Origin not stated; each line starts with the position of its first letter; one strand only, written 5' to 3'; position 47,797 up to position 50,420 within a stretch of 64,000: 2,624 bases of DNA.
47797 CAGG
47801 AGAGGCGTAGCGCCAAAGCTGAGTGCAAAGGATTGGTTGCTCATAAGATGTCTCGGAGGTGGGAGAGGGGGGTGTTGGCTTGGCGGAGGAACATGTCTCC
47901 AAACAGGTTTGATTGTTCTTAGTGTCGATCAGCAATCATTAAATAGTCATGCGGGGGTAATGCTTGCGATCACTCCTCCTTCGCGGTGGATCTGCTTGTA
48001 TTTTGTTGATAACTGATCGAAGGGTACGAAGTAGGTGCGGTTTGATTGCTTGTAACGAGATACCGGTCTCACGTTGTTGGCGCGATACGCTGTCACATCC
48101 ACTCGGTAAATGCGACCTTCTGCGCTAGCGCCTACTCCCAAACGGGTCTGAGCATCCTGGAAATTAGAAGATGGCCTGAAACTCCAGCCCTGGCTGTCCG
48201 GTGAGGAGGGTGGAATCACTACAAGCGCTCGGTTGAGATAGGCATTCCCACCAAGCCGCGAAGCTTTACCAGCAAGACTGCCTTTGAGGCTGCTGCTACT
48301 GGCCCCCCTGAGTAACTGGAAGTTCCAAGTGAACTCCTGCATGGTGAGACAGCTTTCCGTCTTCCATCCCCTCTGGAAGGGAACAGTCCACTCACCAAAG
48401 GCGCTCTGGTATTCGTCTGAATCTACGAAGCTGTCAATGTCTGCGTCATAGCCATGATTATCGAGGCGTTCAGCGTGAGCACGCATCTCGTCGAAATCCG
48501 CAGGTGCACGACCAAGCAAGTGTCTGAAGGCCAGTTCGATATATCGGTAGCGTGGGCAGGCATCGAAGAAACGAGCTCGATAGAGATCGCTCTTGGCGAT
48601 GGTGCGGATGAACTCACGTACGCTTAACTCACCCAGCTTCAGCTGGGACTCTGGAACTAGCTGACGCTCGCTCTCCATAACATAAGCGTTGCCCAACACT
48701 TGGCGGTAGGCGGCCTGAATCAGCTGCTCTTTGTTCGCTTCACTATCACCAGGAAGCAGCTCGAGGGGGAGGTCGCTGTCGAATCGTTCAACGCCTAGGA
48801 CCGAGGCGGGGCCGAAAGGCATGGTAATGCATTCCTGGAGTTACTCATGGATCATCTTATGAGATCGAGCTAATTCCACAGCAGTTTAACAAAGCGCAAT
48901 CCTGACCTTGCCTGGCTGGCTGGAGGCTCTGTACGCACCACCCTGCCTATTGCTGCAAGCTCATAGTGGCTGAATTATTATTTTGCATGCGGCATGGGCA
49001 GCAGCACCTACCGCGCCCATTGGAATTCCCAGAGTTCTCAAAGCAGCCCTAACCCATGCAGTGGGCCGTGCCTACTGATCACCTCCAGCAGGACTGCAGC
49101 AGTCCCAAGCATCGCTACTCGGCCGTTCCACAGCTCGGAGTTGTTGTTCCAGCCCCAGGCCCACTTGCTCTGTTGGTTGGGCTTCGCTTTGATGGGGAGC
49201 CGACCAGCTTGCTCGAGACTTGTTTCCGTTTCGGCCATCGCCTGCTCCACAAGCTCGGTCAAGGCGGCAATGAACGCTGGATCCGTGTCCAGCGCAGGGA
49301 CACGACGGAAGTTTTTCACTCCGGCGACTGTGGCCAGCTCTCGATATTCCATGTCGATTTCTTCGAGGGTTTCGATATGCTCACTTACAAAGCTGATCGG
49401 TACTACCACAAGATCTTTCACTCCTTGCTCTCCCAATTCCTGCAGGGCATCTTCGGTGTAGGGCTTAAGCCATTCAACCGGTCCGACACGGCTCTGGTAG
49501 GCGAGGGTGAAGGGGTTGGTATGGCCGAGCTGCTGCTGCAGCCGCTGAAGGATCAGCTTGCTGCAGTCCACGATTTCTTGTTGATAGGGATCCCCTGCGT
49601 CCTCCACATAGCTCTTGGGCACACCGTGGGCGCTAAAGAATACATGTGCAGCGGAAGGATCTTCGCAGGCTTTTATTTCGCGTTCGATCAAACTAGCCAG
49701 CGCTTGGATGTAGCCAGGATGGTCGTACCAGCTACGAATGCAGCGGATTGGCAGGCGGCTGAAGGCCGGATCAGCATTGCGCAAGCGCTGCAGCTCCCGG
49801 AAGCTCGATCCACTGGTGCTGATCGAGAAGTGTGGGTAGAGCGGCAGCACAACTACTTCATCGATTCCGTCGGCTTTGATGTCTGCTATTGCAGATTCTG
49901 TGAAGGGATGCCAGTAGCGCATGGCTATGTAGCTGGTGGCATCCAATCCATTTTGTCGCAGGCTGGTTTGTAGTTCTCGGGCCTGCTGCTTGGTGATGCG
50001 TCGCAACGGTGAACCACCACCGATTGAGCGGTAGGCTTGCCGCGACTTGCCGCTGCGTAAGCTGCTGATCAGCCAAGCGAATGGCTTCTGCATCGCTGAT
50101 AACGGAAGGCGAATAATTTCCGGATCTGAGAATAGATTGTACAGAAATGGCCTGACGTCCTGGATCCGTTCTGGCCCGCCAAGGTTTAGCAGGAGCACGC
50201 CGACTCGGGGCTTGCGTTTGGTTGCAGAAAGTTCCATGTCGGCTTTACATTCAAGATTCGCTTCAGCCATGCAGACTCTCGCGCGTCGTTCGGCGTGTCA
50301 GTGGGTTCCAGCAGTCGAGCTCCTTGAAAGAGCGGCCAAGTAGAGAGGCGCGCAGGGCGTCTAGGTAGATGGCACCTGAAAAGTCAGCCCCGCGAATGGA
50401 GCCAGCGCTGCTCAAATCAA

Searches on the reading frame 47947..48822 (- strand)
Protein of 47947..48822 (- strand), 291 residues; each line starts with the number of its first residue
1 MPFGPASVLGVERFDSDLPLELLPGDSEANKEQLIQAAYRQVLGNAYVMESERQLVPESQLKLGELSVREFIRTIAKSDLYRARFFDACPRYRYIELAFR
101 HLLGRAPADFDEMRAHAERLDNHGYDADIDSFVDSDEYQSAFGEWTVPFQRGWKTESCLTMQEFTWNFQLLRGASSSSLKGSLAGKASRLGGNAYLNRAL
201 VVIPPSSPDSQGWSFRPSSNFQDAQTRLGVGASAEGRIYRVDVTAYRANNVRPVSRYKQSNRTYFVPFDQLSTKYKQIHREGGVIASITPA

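Call 59: search_protein_families(library=pfam, proteins=[window:47947-48822:-], max_evalue=0.000001)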
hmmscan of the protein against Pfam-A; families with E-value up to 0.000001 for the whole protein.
window:47947-48822:- (291 aa): 2 families
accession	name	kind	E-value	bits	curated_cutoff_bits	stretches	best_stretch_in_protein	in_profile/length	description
PF00427.26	PBS_linker_poly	-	4.3e-48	163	28.7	1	27-151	2-126/126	Phycobilisome Linker polypeptide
PF01383.26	CpcD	-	2.5e-17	63.4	27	1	236-290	1-55/55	CpcD/allophycocyanin linker domain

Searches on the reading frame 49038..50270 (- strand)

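Call 59: search_protein_families(library=pfam, proteins=[window:49038-50270:-], max_evalue=0.000001)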
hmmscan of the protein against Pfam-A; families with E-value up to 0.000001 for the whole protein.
window:49038-50270:- (410 aa): 1 family
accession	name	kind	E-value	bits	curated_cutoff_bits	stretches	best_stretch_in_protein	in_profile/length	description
PF00762.24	Ferrochelatase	-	2e-118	395.4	27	1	23-344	2-316/317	Ferrochelatase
